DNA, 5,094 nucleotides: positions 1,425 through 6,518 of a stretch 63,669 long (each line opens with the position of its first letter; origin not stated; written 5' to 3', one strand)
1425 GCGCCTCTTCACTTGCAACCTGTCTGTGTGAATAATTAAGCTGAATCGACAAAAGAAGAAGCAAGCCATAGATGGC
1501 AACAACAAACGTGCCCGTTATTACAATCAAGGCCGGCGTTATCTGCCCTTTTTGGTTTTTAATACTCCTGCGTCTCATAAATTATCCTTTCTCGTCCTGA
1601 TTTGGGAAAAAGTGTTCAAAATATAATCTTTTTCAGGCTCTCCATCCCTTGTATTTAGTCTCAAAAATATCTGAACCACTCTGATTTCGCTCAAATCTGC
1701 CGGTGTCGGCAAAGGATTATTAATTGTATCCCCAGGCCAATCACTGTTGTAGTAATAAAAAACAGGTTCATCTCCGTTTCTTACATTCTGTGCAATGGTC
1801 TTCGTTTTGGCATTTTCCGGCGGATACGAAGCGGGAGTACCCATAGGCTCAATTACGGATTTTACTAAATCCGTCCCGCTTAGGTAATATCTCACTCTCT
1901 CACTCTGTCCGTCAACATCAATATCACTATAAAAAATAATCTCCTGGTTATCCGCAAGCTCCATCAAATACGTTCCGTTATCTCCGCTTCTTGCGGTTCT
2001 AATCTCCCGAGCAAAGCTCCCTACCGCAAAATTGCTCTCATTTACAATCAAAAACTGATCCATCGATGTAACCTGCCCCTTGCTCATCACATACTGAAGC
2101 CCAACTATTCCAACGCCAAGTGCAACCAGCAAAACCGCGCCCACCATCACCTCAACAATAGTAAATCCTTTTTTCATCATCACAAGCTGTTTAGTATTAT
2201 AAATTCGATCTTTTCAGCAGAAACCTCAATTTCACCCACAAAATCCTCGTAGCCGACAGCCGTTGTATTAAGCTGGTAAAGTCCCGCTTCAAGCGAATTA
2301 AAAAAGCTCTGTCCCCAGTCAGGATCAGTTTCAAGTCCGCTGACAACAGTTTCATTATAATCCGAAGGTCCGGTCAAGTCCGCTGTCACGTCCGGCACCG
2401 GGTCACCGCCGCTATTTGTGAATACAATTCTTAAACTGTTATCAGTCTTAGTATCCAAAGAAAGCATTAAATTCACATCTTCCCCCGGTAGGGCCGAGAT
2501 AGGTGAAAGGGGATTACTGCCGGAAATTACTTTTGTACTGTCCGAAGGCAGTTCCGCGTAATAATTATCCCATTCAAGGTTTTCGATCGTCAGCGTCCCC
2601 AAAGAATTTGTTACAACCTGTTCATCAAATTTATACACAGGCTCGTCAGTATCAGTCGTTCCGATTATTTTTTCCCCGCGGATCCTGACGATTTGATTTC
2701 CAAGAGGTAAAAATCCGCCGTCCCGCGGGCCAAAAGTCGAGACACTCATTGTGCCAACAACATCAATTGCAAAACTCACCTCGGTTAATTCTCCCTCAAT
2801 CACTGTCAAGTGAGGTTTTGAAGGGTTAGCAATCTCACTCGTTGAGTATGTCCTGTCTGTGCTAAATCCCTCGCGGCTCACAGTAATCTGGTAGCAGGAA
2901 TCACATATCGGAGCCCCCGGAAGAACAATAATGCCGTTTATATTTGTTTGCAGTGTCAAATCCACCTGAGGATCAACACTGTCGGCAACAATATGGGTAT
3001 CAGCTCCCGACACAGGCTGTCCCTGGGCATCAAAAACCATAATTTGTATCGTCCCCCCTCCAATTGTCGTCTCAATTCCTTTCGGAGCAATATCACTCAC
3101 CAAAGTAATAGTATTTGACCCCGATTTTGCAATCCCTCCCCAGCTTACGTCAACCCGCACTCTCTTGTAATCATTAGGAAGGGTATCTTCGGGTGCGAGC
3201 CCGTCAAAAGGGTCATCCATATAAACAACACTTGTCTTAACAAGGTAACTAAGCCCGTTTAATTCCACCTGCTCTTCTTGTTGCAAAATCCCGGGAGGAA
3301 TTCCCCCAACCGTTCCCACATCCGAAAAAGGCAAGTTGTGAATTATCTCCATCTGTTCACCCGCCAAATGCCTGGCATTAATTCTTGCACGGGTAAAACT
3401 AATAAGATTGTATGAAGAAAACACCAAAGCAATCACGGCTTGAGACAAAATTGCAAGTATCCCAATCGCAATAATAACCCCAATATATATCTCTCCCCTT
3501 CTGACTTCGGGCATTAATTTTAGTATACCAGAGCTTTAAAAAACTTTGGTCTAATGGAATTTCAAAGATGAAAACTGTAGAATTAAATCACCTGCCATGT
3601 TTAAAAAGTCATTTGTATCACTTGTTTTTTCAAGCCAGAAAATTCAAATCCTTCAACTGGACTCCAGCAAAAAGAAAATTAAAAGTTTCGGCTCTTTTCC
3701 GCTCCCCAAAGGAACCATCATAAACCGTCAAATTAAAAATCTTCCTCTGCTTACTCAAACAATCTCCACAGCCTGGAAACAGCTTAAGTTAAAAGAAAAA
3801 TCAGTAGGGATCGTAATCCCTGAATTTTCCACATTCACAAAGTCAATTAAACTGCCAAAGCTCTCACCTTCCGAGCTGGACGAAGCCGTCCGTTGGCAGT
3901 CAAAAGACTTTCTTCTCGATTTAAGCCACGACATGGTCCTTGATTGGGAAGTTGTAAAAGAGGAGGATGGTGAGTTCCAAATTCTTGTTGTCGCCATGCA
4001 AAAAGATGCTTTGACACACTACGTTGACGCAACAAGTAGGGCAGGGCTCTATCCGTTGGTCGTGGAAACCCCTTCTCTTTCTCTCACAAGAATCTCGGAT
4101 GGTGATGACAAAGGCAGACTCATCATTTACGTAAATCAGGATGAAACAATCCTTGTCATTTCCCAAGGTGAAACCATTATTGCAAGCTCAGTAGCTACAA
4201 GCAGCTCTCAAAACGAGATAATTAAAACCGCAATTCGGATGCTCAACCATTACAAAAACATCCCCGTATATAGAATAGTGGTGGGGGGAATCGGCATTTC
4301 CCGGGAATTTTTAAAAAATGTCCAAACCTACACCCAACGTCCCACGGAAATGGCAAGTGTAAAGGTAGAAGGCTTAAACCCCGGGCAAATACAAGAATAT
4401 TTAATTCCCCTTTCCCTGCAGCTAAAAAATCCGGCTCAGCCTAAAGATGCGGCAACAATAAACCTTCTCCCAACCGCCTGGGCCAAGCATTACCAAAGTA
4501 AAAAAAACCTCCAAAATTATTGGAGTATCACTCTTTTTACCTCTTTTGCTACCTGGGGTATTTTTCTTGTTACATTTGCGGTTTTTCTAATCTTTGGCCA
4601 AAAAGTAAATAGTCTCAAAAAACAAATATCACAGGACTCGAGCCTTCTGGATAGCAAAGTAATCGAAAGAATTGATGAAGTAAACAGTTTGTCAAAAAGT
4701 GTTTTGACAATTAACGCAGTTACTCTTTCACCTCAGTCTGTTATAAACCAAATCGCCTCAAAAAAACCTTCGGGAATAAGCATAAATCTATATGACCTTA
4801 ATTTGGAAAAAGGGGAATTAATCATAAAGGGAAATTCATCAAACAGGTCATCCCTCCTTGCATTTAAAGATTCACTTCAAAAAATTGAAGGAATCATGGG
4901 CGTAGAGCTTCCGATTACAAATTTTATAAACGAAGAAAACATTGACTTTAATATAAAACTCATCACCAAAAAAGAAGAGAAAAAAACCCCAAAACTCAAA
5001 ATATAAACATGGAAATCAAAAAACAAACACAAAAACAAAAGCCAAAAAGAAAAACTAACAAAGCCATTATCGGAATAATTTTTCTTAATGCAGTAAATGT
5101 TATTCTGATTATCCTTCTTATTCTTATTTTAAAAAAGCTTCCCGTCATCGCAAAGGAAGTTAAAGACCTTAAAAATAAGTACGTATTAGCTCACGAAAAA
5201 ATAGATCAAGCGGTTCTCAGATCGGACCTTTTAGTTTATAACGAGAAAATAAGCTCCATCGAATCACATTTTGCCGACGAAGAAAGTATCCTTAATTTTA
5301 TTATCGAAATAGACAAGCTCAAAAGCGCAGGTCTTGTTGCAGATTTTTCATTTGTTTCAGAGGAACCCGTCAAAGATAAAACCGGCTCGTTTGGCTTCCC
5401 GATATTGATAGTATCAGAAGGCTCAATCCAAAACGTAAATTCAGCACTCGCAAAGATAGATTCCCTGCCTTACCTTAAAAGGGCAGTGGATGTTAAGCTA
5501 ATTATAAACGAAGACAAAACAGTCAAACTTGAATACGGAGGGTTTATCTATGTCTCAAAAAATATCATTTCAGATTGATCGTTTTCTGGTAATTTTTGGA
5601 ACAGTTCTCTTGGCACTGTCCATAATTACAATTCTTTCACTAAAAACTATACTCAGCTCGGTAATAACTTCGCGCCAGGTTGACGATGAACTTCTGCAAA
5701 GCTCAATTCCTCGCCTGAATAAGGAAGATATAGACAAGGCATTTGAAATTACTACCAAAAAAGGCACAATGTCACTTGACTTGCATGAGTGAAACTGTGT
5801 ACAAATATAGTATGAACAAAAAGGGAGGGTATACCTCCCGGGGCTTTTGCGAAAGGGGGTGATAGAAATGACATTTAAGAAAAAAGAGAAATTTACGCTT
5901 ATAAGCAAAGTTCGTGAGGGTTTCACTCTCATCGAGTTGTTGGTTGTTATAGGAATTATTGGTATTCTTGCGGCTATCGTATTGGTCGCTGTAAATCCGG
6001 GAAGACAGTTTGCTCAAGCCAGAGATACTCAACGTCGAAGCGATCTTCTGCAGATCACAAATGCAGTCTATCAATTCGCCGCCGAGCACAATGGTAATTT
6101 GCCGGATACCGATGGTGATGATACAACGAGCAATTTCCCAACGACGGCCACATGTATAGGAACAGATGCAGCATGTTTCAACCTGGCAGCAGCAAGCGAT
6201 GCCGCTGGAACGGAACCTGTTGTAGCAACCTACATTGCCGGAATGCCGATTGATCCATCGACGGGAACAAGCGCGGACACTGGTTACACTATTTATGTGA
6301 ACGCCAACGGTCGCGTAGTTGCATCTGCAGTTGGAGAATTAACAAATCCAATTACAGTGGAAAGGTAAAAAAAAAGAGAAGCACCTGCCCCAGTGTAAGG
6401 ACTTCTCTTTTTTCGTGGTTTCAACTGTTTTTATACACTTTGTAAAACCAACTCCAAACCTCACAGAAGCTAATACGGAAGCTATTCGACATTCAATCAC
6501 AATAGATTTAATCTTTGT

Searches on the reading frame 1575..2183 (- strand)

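Call 10: search_protein_families(library=pfam, proteins=[window:1575-2183:-], max_evalue=0.01)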
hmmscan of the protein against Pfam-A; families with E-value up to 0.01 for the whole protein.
window:1575-2183:- (202 aa): 1 family
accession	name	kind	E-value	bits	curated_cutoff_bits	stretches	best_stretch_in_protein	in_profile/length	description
PF07963.17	N_methyl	-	0.0084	16.1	21.2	0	1-26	1-26/27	Prokaryotic N-terminal methylation motif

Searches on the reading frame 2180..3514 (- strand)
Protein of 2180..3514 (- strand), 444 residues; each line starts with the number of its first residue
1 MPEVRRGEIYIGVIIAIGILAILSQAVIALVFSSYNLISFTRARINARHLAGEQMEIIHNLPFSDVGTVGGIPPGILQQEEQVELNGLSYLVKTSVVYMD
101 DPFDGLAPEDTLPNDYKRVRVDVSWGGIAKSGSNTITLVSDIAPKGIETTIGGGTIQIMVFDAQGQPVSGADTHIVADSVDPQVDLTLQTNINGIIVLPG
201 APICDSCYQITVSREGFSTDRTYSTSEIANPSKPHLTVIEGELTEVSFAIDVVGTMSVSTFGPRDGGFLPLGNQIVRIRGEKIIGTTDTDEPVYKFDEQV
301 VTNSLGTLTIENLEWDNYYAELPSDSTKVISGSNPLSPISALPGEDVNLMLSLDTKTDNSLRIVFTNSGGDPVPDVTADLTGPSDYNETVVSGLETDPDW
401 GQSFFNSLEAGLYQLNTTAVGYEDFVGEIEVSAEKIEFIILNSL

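Call 10: search_protein_families(library=pfam, proteins=[window:2180-3514:-], max_evalue=0.01)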
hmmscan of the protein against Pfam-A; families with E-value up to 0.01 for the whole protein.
window:2180-3514:- (444 aa): 3 families
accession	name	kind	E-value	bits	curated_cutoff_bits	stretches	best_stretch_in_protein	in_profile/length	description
PF13620.12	CarboxypepD_reg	-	3.2e-08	34.2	32.3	1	155-246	1-77/82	Carboxypeptidase regulatory-like domain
PF17802.7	SpaA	-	0.00024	21.6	23.1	0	368-418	11-59/91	Prealbumin-like fold domain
PF04140.19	ICMT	-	0.0047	17.8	24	1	10-47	49-88/95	Isoprenylcysteine carboxyl methyltransferase (ICMT) family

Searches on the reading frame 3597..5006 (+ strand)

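Call 10: search_protein_families(library=pfam, proteins=[window:3597-5006:+], max_evalue=0.01)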
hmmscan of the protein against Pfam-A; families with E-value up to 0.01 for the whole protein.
window:3597-5006:+ (469 aa): 1 family
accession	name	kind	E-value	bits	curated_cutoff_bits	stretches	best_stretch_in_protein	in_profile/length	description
PF11104.14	PilM_2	-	6.6e-15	55.3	27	1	11-165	4-164/340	Type IV pilus assembly protein PilM;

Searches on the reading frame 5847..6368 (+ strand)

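Call 10: search_protein_families(library=pfam, proteins=[window:5847-6368:+], max_evalue=0.01)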
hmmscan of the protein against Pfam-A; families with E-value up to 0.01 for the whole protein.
window:5847-6368:+ (173 aa): 1 family
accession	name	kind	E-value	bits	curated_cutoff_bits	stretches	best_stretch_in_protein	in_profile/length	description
PF07963.17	N_methyl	-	2.2e-07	30.6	21.2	1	22-46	3-27/27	Prokaryotic N-terminal methylation motif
